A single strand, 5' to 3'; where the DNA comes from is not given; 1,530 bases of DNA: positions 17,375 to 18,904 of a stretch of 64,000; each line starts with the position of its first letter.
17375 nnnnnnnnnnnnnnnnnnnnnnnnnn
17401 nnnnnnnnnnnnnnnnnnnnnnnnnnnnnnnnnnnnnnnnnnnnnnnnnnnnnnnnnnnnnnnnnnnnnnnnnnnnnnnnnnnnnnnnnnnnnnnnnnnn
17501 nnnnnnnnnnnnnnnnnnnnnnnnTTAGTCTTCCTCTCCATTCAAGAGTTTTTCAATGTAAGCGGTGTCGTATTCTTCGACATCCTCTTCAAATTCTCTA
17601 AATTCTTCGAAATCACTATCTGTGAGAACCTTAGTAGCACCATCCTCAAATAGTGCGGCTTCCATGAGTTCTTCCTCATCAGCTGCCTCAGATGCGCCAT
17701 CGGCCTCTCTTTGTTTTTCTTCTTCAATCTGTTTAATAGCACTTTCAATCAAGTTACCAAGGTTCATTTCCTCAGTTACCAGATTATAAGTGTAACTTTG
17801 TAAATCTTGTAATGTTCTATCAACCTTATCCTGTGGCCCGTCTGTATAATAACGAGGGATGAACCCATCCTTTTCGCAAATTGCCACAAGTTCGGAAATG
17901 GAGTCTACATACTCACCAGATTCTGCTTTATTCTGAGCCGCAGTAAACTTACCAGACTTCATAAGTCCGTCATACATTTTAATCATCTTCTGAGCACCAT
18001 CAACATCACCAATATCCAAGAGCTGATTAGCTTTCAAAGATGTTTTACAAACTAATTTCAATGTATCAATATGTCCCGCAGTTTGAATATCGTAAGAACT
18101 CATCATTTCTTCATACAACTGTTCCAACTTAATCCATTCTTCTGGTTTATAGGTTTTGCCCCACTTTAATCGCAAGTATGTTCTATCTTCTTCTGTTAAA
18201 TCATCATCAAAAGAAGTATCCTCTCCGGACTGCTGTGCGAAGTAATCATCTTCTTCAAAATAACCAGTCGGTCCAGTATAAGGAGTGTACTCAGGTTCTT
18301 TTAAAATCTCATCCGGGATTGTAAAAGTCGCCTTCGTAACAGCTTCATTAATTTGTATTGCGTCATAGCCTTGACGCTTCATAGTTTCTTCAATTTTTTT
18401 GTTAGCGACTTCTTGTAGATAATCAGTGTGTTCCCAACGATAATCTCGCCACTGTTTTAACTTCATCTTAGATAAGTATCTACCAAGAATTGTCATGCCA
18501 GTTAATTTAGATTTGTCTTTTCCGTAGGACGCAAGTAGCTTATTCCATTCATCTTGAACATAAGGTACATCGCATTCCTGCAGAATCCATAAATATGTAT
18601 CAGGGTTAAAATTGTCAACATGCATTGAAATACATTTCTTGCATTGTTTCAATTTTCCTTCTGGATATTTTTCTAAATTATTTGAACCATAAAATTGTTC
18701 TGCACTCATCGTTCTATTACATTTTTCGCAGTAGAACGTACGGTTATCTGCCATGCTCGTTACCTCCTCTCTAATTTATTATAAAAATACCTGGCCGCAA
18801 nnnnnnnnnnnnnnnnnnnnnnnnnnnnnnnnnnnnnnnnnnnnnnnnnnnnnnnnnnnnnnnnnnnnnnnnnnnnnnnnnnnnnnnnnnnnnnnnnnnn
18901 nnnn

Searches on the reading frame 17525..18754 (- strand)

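Call 12: search_protein_families(library=pfam, proteins=[window:17525-18754:-], max_evalue=0.001)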
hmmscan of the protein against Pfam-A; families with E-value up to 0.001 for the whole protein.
window:17525-18754:- (409 aa): 0 families

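Call 14: search_protein_families(library=phrogs, proteins=[window:17525-18754:-], max_evalue=0.001)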
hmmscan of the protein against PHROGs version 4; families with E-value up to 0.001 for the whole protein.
window:17525-18754:- (409 aa): 1 family
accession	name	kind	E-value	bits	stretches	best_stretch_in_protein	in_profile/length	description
phrog_3314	-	unknown function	4.6e-52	178.2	1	6-338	6-276/286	-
